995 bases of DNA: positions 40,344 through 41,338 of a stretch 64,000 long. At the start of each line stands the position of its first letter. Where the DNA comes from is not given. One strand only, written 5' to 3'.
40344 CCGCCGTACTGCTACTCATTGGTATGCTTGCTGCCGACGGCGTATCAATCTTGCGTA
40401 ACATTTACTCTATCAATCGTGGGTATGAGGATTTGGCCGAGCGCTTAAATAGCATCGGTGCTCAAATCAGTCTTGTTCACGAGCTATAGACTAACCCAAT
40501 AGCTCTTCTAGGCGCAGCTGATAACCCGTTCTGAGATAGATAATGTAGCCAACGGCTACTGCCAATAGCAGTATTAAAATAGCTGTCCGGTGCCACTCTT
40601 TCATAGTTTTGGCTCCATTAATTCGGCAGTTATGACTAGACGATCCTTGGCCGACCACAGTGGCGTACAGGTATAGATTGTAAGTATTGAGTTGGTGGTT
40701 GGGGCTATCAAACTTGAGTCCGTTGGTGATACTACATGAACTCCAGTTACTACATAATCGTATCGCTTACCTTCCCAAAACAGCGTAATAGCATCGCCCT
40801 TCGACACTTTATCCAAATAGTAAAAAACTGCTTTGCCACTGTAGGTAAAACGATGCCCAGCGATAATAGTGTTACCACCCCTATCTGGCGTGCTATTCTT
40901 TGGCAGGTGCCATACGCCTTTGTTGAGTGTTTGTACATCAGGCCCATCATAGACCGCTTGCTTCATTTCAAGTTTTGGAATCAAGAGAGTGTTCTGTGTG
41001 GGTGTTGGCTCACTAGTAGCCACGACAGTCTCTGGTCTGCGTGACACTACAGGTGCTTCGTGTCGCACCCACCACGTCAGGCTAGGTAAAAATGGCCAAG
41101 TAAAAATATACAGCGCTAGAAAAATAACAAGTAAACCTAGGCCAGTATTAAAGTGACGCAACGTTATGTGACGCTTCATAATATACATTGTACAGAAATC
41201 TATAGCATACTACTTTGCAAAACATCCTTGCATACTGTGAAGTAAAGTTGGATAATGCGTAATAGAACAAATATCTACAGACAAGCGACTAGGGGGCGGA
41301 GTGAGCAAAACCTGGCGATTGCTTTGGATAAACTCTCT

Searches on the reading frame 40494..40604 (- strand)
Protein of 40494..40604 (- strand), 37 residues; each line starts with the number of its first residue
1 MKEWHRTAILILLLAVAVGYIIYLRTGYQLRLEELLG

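Call 64: search_protein_families(library=ncbifam, proteins=[window:40494-40604:-], max_evalue=10)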
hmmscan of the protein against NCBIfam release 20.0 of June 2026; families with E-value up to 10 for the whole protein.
seq(37 aa): 0 families

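Call 65: search_protein_families(library=pfam, proteins=[window:40494-40604:-], max_evalue=10)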
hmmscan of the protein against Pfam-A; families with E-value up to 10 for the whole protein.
seq(37 aa): 3 families
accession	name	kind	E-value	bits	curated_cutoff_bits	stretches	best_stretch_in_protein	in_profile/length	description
PF05545.16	FixQ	-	0.14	12.6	29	1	3-24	8-29/49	Cbb3-type cytochrome oxidase component FixQ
PF19893.4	DUF6366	-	0.19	12.6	27.2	1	4-23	49-66/69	Family of unknown function (DUF6366)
PF12669.12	FeoB_associated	-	1.2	9.9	27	1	7-23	2-18/44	FeoB-associated Cys-rich membrane protein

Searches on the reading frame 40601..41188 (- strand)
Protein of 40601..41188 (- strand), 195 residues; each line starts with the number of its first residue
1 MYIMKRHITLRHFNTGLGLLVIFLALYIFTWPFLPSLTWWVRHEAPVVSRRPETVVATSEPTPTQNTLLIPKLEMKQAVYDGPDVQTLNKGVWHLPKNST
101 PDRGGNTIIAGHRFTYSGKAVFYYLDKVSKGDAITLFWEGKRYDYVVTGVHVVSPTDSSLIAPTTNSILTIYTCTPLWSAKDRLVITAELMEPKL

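Call 3: search_protein_families(library=pfam, proteins=[window:40601-41188:-], max_evalue=0.1)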
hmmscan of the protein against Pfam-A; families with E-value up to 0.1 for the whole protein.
window:40601-41188:- (195 aa): 1 family
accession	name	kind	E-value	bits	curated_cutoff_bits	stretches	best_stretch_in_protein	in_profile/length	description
PF04203.18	Sortase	-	9.7e-30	103.3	26.6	1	69-190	2-124/125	Sortase domain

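Call 4: search_protein_families(library=ncbifam, proteins=[window:40601-41188:-], max_evalue=0.1)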
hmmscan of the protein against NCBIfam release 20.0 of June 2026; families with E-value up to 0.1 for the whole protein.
window:40601-41188:- (195 aa): 7 families
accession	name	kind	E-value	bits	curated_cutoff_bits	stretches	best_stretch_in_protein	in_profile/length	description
NF033746.1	class_D_sortase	subfamily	1.1e-23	83.6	165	1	65-191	10-134/135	class D sortase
NF058671.1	sortase_SrtD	exception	1.2e-23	83.8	140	1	66-189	65-186/187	class D sortase, LPxTATN-specific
NF033745.1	class_C_sortase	subfamily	1.1e-22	80.8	160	1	66-189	94-219/220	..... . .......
NF033747.1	class_E_sortase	subfamily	1.9e-22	80.1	160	1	48-191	54-206/211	class E sortase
TIGR01076.1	sortase_fam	subfamily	1.3e-21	76.9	39.35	1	68-189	3-126/136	sortase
TIGR03784.1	marine_sortase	equivalog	5.3e-12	45.7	158.25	1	67-180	53-162/174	class GN sortase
NF033748.1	class_F_sortase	subfamily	5.2e-08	32.7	166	1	77-180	33-139/155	class F sortase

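Call 25: find_homologous_proteins(query=window:40601-41185:-, max_evalue=1e-8)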
Query window:40601-41185:- (194 aa): 561 proteins with E <= 1e-8 among 741 candidates; the best 120 are listed.
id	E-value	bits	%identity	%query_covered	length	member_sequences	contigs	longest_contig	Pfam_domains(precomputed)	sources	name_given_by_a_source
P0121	2.5e-128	443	100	100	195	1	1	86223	PF04203.19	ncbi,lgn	-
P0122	1.5e-83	297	69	97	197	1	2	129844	PF04203.19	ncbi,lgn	-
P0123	2.8e-83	296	64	99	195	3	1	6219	PF04203.19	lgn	-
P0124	1.5e-82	294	64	98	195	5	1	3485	PF04203.19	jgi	jgi:LPXTG-site transpeptidase (sortase) family protein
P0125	3.1e-82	293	65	99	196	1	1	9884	PF04203.19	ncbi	-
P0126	3.6e-82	293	63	98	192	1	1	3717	PF04203.19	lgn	-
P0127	1.0e-81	291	63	97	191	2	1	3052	PF04203.19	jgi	-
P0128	2.7e-81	290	64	98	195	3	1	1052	PF04203.19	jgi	jgi:sortase A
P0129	4.2e-81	289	64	97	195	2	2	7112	PF04203.19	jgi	jgi:LPXTG-site transpeptidase (sortase) family protein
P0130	8.7e-81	288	65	96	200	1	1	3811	PF04203.19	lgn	-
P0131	2.7e-80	287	64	96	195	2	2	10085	PF04203.19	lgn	-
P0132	5.8e-80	286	63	98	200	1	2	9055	PF04203.19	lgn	-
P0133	1.9e-79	284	63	99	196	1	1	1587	PF04203.19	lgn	-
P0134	2.9e-79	283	60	97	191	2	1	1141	PF04203.19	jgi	jgi:sortase A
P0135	4.0e-79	283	64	94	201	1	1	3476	PF04203.19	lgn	-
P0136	4.4e-79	283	63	97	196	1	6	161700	PF04203.19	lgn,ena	-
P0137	1.5e-77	278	60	99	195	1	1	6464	PF04203.19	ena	-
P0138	1.8e-77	277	60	97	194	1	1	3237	PF04203.19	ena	-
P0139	1.9e-77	277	61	97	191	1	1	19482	PF04203.19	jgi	jgi:LPXTG-site transpeptidase (sortase) family protein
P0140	7.9e-77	275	59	97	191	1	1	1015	PF04203.19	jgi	jgi:LPXTG-site transpeptidase (sortase) family protein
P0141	2.2e-76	274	59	97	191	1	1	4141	PF04203.19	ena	-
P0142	3.1e-74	267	61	96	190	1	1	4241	PF04203.19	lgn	-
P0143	7.8e-74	266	60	95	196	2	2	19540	PF04203.19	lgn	-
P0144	1.2e-73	265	60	95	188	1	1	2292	PF04203.19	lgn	-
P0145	3.6e-73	263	59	96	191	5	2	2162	PF04203.19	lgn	-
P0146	2.4e-71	257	58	97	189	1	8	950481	PF04203.19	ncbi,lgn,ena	-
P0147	8.8e-71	256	57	97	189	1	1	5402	PF04203.19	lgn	-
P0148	3.4e-70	254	58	95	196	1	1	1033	PF04203.19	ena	-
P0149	4.0e-70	253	57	85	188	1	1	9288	PF04203.19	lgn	-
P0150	5.6e-70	253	57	97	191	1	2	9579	PF04203.19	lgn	-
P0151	3.2e-68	247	55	97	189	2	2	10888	PF04203.19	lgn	-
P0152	9.4e-67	242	59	89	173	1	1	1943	PF04203.19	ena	-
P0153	2.4e-65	238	57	96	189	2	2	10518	PF04203.19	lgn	-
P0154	5.1e-65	237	54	96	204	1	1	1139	PF04203.19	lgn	-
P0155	7.7e-65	236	55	97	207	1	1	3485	PF04203.19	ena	-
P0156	1.3e-64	235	57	95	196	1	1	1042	PF04203.19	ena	-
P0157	3.7e-64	234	53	98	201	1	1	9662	PF04203.19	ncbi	-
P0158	2.9e-62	228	55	95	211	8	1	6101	PF04203.19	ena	-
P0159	2.9e-62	228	53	98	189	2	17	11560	PF04203.19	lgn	-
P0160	4.6e-62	227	51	97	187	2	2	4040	PF04203.19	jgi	jgi:sortase A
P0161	5.2e-62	227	55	94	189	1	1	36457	PF04203.19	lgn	-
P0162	5.9e-62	227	54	98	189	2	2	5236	PF04203.19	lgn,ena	-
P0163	1.1e-61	226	51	96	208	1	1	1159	PF04203.19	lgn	-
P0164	2.6e-61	225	54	94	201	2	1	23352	PF04203.19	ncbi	-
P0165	4.1e-61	224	53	98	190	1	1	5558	PF04203.19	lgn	-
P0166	4.6e-61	224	57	86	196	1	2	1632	PF04203.19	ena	-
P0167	5.3e-61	224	55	90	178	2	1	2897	PF04203.19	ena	-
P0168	1.2e-60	223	55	95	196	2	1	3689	PF04203.19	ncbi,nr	ncbi:MAG TPA: class E sortase [Patescibacteria group bacterium]|nr:class E sortase [Patescibacteria 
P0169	8.2e-60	220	54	94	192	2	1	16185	PF04203.19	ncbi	-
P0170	9.4e-60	220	51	95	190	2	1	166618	PF04203.19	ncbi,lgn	-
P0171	1.1e-59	219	58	89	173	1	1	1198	PF04203.19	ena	-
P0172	1.2e-59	219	53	97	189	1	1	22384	PF04203.19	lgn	-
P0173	1.4e-59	219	50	95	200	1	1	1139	PF04203.19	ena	-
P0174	2.4e-59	218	51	95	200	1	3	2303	PF04203.19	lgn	-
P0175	3.5e-59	218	53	94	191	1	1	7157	PF04203.19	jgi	jgi:LPXTG-site transpeptidase (sortase) family protein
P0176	3.7e-59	218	53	96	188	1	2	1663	PF04203.19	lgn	-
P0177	5.6e-59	217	52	97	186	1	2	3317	PF04203.19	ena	-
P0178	6.5e-59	217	50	95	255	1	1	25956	PF04203.19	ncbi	-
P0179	7.8e-59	217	53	95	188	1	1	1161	PF04203.19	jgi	jgi:sortase A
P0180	1.4e-58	216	52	97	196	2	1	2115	PF04203.19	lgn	-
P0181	2.2e-58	215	53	93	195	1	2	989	PF04203.19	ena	-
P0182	2.3e-58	215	49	95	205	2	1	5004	PF04203.19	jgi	-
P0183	4.8e-58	214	53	96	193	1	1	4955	PF04203.19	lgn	-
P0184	5.6e-58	214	53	95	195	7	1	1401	PF04203.19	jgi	jgi:sortase A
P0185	7.2e-58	213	50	94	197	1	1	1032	PF04203.19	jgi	jgi:sortase A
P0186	8.2e-58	213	51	95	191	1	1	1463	PF04203.19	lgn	-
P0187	9.8e-58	213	54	99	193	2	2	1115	PF04203.19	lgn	-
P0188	1.1e-57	213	52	94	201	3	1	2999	PF04203.19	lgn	-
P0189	1.1e-57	213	51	97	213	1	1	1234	PF04203.19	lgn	-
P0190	1.4e-57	212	52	93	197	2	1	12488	PF04203.19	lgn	-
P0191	1.9e-57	212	50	94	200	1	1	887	PF04203.19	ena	-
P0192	1.9e-57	212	52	97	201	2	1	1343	PF04203.19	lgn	-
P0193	2.2e-57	212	55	94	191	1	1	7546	PF04203.19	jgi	jgi:LPXTG-site transpeptidase (sortase) family protein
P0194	2.4e-57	212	50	96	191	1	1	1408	PF04203.19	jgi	jgi:sortase A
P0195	2.8e-57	211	54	82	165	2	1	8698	PF04203.19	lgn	-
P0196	5.3e-57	211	51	95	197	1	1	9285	PF04203.19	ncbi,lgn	-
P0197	5.5e-57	211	54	94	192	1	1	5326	PF04203.19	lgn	-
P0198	6.2e-57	210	52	94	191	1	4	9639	PF04203.19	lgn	-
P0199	9.2e-57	210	51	92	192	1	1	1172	PF04203.19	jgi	jgi:sortase A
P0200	1.7e-56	209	52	94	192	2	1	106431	PF04203.19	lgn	-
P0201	3.2e-56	208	52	95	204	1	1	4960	PF04203.19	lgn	-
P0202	4.3e-56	208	51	93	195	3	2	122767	PF04203.19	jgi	jgi:LPXTG-site transpeptidase (sortase) family protein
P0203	6.3e-56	207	49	97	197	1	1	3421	PF04203.19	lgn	-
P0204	6.4e-56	207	51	93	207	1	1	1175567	PF04203.19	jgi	jgi:LPXTG-site transpeptidase (sortase) family protein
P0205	8.8e-56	207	49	97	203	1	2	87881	PF04203.19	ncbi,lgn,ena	-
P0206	9.3e-56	207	50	97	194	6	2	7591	PF04203.19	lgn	-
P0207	9.6e-56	206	54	94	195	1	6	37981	PF04203.19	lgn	-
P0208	1.1e-55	206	51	94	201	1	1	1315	PF04203.19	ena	-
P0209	1.1e-55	206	51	95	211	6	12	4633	PF04203.19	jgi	jgi:LPXTG-site transpeptidase (sortase) family protein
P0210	1.2e-55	206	49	97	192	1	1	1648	PF04203.19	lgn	-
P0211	1.2e-55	206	53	92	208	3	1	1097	PF04203.19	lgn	-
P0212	1.6e-55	206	52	92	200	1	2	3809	PF04203.19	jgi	jgi:LPXTG-site transpeptidase (sortase) family protein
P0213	2.2e-55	205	48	94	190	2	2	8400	PF04203.19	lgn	-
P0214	2.3e-55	205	49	96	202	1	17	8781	PF04203.19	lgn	-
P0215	2.7e-55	205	49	98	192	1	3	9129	PF04203.19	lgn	-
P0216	3.4e-55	205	48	97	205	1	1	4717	PF04203.19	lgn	-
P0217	3.4e-55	205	52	93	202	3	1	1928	PF04203.19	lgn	-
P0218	3.8e-55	205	48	94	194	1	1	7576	PF04203.19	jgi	-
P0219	4.3e-55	204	51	93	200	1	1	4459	PF04203.19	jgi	jgi:LPXTG-site transpeptidase (sortase) family protein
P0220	5.6e-55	204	50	97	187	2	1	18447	PF04203.19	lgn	-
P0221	6.5e-55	204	52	96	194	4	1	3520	PF04203.19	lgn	-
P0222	1.2e-54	203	51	95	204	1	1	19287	PF04203.19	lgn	-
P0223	1.3e-54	203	53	92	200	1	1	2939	PF04203.19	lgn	-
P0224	1.4e-54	203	52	95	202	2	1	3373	PF04203.19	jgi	jgi:sortase A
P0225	2.5e-54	202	49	96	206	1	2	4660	PF04203.19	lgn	-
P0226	2.9e-54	202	52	96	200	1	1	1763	PF04203.19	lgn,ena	-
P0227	3.0e-54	202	49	92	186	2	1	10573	PF04203.19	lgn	-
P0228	3.1e-54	202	51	97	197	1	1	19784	PF04203.19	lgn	-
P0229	5.0e-54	201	50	95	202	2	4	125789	PF04203.19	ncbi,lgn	-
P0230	6.1e-54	201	50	93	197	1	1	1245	PF04203.19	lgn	-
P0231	7.4e-54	200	50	93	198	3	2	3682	PF04203.19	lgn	-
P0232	7.7e-54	200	52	92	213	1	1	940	PF04203.19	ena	-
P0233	9.5e-54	200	50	95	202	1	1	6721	PF04203.19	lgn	-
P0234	1.0e-53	200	49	92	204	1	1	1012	PF04203.19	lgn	-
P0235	1.4e-53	199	49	96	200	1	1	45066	PF04203.19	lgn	-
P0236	1.7e-53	199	52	94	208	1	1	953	PF04203.19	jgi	jgi:LPXTG-site transpeptidase (sortase) family protein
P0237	1.9e-53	199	47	95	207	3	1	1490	PF04203.19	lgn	-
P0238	4.6e-53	198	48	97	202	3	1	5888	PF04203.19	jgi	jgi:sortase A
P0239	5.1e-53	198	52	97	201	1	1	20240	PF04203.19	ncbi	-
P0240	1.2e-52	196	50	94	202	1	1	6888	PF04203.19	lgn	-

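Call 26: search_solved_structures(query=window:40601-41185:-, max_evalue=0.001, show_alignments=3)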
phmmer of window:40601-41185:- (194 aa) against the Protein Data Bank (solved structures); distinct sequences matched with E-value up to 0.001: 60.
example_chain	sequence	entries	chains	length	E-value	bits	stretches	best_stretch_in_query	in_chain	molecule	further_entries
2ln7_A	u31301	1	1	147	5.9e-14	55.3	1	67-189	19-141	LPXTG-site transpeptidase family protein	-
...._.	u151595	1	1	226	6.6e-14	55.1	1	66-192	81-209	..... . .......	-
6bwe_A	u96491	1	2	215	3.5e-13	52.8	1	62-188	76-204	Putative fimbrial associated sortase-like protein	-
2xwg_A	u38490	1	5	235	3.6e-13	52.7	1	34-189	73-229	SORTASE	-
5k9a_A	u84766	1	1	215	3.7e-13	52.7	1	62-188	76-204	Putative fimbrial associated sortase-like protein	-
4d70_A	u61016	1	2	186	1.3e-11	47.6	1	69-190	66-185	SORTASE FAMILY PROTEIN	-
8gr6_A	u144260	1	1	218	1.6e-11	47.3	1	67-186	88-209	Sortase-like protein, putative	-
24rr_A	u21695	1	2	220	4.1e-11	46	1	63-186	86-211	Ebp pilus assembly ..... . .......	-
2w1k_A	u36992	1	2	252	7.7e-11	45.1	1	57-188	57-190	PUTATIVE SORTASE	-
8guu_A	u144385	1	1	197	2.3e-10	43.5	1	67-186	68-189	Sortase-like protein, putative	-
4d7w_A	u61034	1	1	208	7.5e-10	41.9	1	61-186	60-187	SORTASE FAMILY PROTEIN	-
5go6_A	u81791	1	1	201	2.2e-09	40.3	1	67-189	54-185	Putative secreted protein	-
3o0p_A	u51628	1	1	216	3.1e-09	39.9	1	66-186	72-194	Sortase family protein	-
5go5_A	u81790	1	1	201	3.1e-09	39.9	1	67-189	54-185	sortase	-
8gmx_A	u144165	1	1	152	1.5e-08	37.6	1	67-188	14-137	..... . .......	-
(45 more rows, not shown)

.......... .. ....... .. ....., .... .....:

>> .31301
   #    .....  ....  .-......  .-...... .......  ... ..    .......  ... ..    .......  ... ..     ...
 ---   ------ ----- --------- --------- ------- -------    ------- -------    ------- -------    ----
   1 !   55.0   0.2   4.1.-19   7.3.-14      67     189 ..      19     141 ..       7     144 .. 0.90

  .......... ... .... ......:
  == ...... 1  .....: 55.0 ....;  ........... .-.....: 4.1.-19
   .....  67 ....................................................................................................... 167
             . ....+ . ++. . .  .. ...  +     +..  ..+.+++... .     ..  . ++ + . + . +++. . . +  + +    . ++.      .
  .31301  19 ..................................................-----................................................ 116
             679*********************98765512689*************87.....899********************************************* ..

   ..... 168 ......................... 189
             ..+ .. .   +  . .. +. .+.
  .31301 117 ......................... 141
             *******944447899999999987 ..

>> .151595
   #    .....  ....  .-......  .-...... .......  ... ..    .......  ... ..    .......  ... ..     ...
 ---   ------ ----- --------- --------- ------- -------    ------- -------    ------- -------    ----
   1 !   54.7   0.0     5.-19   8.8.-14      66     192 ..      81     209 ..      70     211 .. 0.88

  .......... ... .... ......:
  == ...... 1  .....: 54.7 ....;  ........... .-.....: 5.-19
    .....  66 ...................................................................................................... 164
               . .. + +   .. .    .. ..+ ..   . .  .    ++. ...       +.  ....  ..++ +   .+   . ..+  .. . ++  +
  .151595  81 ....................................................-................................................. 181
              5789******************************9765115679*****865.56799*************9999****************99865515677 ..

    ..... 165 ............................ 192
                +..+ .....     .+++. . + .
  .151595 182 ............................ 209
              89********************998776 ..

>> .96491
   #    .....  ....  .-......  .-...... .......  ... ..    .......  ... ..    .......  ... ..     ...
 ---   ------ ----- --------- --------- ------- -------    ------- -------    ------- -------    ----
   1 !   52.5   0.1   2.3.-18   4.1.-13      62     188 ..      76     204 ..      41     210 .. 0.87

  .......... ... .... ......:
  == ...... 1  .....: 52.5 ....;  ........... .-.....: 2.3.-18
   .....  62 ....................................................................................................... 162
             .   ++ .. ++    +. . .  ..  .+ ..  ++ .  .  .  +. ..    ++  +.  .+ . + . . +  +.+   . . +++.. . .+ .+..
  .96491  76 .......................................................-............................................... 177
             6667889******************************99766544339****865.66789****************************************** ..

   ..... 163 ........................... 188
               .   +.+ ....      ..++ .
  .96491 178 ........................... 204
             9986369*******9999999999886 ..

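Call 29: find_related_loci(query=A1, collection=genome_contigs, flank=10000)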
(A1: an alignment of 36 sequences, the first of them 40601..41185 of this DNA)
Query A1 (194 aa) in genome_contigs; peptide patterns used: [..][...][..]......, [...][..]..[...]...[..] (x = any residue, [..] = any of these).
216 stretches matched a pattern; 143 encode a relative of the query (tblastn E <= 1e-3); the best 80 are kept; 80 distinct loci.
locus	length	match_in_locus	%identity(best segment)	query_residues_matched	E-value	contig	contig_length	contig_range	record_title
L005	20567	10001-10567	69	3-191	3e-86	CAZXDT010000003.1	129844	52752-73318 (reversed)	MAG TPA_asm: uncultured Candidatus Saccharibacteria bacterium isolate SRP193066_co1_99 genome assembly, contig: NODE_184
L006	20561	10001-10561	58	3-190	1e-74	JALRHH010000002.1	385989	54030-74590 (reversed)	MAG: Candidatus Saccharimonadia bacterium isolate MYJ.17 NODE_2_length_385989_cov_20.082449, whole genome shotgun sequen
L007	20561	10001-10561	56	7-191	3e-68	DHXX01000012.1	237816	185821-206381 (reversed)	MAG TPA_asm: Candidatus Saccharibacteria bacterium UBA5145 UBA5145_contig_64, whole genome shotgun sequence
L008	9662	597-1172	53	4-194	8e-68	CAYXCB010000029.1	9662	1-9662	MAG TPA_asm: uncultured Candidatus Saccharibacteria bacterium isolate SRP136066_co1_114 genome assembly, contig: NODE_97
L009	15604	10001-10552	54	8-189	4e-64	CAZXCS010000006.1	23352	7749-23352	MAG TPA_asm: uncultured Candidatus Saccharibacteria bacterium isolate SRP200132_co1_288 genome assembly, contig: NODE_37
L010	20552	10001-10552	51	7-191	5e-64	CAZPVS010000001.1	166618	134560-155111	MAG TPA_asm: uncultured Candidatus Saccharibacteria bacterium isolate SRP329715_co1_113 genome assembly, contig: NODE_77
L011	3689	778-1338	55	7-191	1e-61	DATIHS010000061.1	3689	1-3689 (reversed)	MAG TPA_asm: Patescibacteria group bacterium isolate SMAG_U15644 k141_458501, whole genome shotgun sequence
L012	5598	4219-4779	51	5-188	3e-59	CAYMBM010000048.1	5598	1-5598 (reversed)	MAG TPA_asm: uncultured Candidatus Saccharibacteria bacterium isolate SRP200132_co1_643 genome assembly, contig: NODE_27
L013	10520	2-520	54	21-191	6e-59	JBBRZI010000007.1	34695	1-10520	MAG: Candidatus Saccharimonadales bacterium isolate metawrap_la5_32 metawrap_la5_32_K_1353806_L_34695_cov_20.9975, whole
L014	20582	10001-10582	49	3-191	1e-58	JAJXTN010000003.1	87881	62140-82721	MAG: bacterium isolate BP4.bin56 NODE_212_length_87881_cov_3.412950, whole genome shotgun sequence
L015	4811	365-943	49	4-191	1e-56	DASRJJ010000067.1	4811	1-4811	MAG TPA_asm: Candidatus Saccharimonadales bacterium isolate SMAG_U10133 k141_3213725, whole genome shotgun sequence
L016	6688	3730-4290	49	9-188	1e-56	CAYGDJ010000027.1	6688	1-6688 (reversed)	MAG TPA_asm: uncultured Candidatus Saccharibacteria bacterium isolate ERP113451_co3_423 genome assembly, contig: NODE_10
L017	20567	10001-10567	49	3-189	6e-55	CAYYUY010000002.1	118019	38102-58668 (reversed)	MAG TPA_asm: uncultured Candidatus Saccharibacteria bacterium isolate SRP193066_co1_2 genome assembly, contig: NODE_204_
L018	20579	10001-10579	46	6-190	1e-54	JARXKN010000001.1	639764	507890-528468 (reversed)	MAG: Patescibacteria group bacterium isolate bin06 NODE_1_length_639764_cov_25.474178, whole genome shotgun sequence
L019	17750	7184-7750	50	2-189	1e-54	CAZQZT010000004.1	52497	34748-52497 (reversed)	MAG TPA_asm: uncultured Candidatus Saccharibacteria bacterium isolate binchicken_co308_31 genome assembly, contig: NODE_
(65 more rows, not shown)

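Call 42: search_solved_structures(query=A1, max_evalue=0.000001, show_alignments=0)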
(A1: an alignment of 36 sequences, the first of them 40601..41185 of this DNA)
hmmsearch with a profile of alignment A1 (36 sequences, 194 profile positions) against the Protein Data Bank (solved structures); distinct sequences matched with E-value up to 0.000001: 61 (the best 60 are shown).
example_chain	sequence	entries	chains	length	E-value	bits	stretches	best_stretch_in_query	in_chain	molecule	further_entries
2ln7_A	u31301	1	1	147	4.6e-20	75.2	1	59-191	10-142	LPXTG-site transpeptidase family protein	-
5k9a_A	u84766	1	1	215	2.4e-19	72.8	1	51-191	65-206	Putative fimbrial associated sortase-like protein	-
6bwe_A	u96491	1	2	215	2.8e-19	72.6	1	52-191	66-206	Putative fimbrial associated sortase-like protein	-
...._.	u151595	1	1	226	5.6e-19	71.6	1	66-188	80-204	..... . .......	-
4d70_A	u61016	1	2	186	6.4e-19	71.4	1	69-191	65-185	SORTASE FAMILY PROTEIN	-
2xwg_A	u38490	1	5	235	3e-17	66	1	40-189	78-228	SORTASE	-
4g1j_A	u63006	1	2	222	1.1e-16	64.2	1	62-189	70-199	Sortase family protein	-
24rr_A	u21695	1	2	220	1.2e-16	64.1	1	64-188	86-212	Ebp pilus assembly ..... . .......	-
3rbi_A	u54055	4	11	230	1.2e-16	64.1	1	62-189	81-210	Sortase family protein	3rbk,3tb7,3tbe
4d7w_A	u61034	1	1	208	1.3e-15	60.6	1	63-189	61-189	SORTASE FAMILY PROTEIN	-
8gr6_A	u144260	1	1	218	3.4e-15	59.3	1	68-189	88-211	Sortase-like protein, putative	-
3rbj_A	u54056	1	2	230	7.4e-15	58.2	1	63-189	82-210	Sortase family protein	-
7d6p_A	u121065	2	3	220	1.1e-14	57.6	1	68-189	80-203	Sortase family protein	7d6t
6ixz_A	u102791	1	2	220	1.1e-14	57.6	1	68-189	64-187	Sortase family protein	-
9m5j_B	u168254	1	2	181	2e-14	56.8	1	64-192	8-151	Peptidase C60, sortase A and B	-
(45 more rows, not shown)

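Call 79: search_protein_families(library=ncbifam, alignment_id=A1, max_evalue=0.00001)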
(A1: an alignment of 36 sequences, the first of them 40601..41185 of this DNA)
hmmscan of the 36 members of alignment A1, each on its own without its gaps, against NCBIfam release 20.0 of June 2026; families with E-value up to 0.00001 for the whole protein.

A. member 1, window:40601-41185:- (194 aa): 7 families
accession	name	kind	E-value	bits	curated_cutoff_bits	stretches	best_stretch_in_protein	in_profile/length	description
NF058671.1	sortase_SrtD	exception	1.1e-23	83.8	140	1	65-188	65-186/187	class D sortase, LPxTATN-specific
NF033746.1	class_D_sortase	subfamily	1.1e-23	83.6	165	1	64-190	10-134/135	class D sortase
NF033745.1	class_C_sortase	subfamily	1.1e-22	80.8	160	1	65-188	94-219/220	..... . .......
NF033747.1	class_E_sortase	subfamily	1.9e-22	80.1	160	1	47-190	54-206/211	class E sortase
TIGR01076.1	sortase_fam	subfamily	1.2e-21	76.9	39.35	1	67-188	3-126/136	sortase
TIGR03784.1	marine_sortase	equivalog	5.2e-12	45.7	158.25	1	66-179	53-162/174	class GN sortase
NF033748.1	class_F_sortase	subfamily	5.1e-08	32.7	166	1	76-179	33-139/155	class F sortase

B. families by the number of members that match (of 36 scanned): 7 families
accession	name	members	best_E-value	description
NF058671.1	sortase_SrtD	36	5.2e-24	class D sortase, LPxTATN-specific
NF033746.1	class_D_sortase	36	9.4e-24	class D sortase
TIGR01076.1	sortase_fam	36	3.3e-23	sortase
NF033745.1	class_C_sortase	36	5.6e-23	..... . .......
NF033747.1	class_E_sortase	36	1.9e-22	class E sortase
TIGR03784.1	marine_sortase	36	8.5e-13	class GN sortase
NF033748.1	class_F_sortase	35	8.1e-11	class F sortase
